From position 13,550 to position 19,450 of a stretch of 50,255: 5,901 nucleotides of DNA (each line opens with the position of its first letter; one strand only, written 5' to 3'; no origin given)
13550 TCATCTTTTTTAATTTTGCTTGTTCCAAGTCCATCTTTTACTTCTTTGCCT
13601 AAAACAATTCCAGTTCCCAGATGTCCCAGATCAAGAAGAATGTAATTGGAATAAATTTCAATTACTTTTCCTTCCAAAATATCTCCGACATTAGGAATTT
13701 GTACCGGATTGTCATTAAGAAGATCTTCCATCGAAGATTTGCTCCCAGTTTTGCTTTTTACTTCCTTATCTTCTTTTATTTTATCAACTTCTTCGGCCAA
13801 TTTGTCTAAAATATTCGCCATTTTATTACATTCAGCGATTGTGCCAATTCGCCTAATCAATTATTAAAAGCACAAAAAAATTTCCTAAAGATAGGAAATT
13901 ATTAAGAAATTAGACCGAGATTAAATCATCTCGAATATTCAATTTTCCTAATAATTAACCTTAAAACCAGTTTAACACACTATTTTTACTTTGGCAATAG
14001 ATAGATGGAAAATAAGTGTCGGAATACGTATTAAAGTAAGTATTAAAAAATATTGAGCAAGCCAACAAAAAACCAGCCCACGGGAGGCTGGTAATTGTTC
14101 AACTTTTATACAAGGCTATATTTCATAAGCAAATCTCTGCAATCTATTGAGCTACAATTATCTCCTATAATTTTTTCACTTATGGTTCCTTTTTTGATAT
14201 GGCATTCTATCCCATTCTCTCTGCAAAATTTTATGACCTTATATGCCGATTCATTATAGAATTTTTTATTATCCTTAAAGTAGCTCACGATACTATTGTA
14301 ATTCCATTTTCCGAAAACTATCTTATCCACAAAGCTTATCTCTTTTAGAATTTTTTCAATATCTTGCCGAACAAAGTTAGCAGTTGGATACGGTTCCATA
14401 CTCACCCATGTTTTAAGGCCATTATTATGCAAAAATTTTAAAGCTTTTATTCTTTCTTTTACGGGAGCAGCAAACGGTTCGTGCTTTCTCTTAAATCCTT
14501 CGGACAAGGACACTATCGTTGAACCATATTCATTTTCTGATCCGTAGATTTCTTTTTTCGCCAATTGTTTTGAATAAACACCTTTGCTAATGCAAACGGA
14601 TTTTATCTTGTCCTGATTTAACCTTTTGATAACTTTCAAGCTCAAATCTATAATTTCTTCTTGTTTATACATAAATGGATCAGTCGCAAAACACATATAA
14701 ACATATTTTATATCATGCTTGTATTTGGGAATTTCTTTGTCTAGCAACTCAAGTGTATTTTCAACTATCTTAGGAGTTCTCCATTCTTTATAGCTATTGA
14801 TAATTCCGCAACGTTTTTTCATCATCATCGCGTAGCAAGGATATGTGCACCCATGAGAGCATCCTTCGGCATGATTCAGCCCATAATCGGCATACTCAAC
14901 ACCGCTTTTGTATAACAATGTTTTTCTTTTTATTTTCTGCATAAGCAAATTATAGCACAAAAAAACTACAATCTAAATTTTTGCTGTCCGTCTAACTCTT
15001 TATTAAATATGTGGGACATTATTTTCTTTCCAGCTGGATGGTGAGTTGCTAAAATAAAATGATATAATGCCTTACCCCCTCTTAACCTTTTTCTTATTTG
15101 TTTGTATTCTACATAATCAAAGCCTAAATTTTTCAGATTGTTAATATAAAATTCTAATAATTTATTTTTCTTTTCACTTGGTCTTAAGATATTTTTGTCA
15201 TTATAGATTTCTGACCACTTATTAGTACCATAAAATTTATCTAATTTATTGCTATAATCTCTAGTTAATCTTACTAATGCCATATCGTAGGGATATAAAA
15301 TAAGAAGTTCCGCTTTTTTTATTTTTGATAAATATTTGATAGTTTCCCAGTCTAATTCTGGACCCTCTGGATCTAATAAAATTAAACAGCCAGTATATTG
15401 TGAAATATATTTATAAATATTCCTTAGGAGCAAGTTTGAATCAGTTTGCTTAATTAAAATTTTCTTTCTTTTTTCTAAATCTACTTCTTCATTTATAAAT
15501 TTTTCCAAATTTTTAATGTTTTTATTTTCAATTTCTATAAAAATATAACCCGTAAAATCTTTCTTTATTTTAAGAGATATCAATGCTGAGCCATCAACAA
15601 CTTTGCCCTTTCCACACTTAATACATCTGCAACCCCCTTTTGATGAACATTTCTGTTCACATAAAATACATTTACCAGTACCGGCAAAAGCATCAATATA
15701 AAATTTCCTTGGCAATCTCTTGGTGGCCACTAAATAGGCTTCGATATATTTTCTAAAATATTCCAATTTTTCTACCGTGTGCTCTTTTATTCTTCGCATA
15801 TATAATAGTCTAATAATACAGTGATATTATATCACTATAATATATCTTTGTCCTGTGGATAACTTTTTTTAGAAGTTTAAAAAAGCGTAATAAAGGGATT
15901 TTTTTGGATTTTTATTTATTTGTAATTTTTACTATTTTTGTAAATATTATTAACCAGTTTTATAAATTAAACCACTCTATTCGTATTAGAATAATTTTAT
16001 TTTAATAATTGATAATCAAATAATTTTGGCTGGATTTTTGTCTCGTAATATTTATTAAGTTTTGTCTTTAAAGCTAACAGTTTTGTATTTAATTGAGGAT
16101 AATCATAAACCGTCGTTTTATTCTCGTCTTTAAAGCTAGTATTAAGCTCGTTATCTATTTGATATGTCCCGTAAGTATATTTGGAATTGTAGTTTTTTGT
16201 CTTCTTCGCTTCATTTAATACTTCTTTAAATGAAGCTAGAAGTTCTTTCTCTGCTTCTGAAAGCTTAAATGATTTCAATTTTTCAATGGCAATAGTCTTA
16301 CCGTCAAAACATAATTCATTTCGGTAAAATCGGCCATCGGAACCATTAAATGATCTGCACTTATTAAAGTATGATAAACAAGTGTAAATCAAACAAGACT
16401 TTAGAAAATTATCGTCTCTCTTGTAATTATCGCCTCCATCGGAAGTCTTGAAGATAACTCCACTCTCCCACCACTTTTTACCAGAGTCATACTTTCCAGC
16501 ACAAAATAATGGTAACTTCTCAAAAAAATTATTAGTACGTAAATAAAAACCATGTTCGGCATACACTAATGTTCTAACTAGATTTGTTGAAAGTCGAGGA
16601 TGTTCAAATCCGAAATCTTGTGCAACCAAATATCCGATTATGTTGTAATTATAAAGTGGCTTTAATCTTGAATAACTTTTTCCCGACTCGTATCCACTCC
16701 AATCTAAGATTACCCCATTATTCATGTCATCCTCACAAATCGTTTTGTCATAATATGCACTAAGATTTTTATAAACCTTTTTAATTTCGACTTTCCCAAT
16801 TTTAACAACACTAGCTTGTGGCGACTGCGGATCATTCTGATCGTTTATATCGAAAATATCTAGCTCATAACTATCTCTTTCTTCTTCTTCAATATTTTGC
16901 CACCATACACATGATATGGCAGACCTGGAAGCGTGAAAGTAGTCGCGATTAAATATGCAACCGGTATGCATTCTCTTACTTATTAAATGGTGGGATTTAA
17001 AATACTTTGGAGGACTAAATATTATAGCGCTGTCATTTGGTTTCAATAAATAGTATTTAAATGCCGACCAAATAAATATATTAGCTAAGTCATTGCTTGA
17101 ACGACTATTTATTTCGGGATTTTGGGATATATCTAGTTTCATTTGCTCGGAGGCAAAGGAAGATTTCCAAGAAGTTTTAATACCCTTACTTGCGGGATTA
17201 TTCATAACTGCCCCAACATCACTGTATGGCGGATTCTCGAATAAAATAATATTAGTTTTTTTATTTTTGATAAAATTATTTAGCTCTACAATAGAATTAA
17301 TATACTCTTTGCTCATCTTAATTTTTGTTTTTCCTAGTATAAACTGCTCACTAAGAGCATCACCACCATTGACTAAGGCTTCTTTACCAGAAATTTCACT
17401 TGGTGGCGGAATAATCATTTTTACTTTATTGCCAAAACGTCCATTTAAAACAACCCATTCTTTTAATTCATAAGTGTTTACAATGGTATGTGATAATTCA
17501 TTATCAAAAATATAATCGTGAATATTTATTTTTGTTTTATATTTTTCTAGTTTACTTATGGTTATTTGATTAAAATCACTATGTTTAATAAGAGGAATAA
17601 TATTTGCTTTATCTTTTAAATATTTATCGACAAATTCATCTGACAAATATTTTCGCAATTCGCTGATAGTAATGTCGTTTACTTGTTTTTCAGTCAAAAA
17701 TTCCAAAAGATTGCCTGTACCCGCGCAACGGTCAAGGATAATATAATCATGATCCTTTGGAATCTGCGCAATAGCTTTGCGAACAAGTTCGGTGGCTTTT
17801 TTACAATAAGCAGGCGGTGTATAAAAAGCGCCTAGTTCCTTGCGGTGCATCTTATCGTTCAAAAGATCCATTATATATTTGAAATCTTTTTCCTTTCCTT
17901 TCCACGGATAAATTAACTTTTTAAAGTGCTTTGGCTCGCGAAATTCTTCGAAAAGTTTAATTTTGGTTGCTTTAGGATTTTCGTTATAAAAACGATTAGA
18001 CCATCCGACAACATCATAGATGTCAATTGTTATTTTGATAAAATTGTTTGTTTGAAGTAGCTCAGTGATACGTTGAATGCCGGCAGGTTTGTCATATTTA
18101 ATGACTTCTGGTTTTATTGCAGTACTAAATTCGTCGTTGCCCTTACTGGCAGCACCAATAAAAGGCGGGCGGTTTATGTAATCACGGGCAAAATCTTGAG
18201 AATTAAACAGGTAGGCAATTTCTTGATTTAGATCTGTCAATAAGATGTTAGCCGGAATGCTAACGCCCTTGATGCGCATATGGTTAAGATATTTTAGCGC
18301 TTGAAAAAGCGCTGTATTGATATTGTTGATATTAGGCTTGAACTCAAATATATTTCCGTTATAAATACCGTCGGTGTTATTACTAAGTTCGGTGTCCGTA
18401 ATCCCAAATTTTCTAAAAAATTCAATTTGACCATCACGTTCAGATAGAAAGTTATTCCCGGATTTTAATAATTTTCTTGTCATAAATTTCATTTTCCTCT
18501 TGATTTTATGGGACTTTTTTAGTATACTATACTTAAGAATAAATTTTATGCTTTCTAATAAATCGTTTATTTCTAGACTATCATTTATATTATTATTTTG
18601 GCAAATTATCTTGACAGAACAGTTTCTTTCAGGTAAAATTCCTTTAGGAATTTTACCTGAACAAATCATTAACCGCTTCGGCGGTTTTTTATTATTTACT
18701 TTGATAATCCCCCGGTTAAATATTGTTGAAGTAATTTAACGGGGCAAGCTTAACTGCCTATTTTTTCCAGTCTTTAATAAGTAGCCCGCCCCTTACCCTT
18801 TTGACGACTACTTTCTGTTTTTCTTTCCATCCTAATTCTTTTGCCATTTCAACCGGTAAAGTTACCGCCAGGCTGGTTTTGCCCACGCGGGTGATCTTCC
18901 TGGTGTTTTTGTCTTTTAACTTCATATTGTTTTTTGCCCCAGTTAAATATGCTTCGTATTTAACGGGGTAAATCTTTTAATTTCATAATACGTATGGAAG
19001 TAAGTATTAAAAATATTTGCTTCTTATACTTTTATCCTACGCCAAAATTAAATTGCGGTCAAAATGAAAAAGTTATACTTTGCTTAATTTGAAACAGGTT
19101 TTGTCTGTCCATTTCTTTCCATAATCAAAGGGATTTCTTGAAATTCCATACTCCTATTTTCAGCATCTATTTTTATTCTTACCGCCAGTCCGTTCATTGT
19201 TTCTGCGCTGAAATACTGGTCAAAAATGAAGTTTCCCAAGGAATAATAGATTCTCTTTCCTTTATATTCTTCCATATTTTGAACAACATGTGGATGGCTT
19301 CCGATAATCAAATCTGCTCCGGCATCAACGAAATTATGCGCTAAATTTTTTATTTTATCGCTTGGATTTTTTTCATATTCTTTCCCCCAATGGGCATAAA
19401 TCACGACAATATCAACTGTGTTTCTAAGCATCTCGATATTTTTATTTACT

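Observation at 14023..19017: Cassette of about 5 kb bounded by ~32-nt direct repeats between rpsA and a capA-like gene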

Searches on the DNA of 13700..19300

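Call 89: search_rna_families(source=window, start=13700, end=19300, threshold=evalue, max_evalue=1)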
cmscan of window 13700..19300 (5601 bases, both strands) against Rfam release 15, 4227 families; matches with E-value up to 1: 1.
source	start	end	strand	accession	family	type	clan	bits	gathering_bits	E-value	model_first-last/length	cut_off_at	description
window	16973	17087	-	RF00801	mir-280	Gene; miRNA;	-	23.5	70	0.78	1-83/83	no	mir-280 microRNA precursor family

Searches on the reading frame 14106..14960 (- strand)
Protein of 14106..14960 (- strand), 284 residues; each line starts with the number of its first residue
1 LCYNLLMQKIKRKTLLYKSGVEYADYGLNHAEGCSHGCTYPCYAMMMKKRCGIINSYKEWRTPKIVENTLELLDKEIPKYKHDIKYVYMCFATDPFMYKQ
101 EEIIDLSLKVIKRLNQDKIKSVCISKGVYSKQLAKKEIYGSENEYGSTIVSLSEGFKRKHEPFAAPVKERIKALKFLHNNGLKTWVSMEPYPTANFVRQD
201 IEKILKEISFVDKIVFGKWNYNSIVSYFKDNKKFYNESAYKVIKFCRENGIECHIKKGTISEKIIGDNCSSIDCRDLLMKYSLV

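Call 9: search_protein_families(library=pfam, proteins=[window:14106-14960:-], max_evalue=0.01)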
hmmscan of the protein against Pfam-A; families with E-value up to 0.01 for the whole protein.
window:14106-14960:- (284 aa): 2 families
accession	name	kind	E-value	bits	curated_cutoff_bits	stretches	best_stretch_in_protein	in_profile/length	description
PF04055.27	Radical_SAM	-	7.1e-08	33.2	29.5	1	29-206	2-164/166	Radical SAM superfamily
PF07505.17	DUF5131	-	0.00035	20.6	28.9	1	19-118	2-105/243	Protein of unknown function (DUF5131)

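Call 10: search_protein_families(library=padloc, proteins=[window:14106-14960:-], max_evalue=0.01)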
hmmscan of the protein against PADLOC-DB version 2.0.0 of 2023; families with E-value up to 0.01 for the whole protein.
window:14106-14960:- (284 aa): 0 families

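Call 11: search_protein_families(library=ncbifam, proteins=[window:14106-14960:-], max_evalue=0.01)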
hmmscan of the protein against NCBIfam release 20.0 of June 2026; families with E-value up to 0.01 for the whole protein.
window:14106-14960:- (284 aa): 4 families
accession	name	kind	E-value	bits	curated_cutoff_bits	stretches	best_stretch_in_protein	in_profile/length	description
NF033668.1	rSAM_PA0069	hypoth_equivalog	3e-11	42.9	360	1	25-208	58-241/348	PA0069 family radical SAM protein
TIGR04470.1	rSAM_mob_pairB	equivalog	3.4e-10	39.7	410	1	8-209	2-190/285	radical SAM mobile pair protein B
NF038135.1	rSAM_Rv2578c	equivalog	6.4e-08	32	430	1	25-208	61-247/317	Rv2578c family radical SAM protein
NF058576.1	EntV_fam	equivalog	0.0046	17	130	0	220-252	114-144/162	EntV family bacteriocin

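Call 43: search_solved_structures(query=window:14106-14960:-, max_evalue=1)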
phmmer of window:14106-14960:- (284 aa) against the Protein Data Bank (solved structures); distinct sequences matched with E-value up to 1: 2.
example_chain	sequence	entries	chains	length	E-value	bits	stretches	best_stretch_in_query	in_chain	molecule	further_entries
7pu4_A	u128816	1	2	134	0.61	12.6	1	104-150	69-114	Ribose ABC transporter, periplasmic ribose-binding protein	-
2fn8_A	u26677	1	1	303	0.91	12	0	104-151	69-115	ribose ABC transporter, periplasmic ribose-binding protein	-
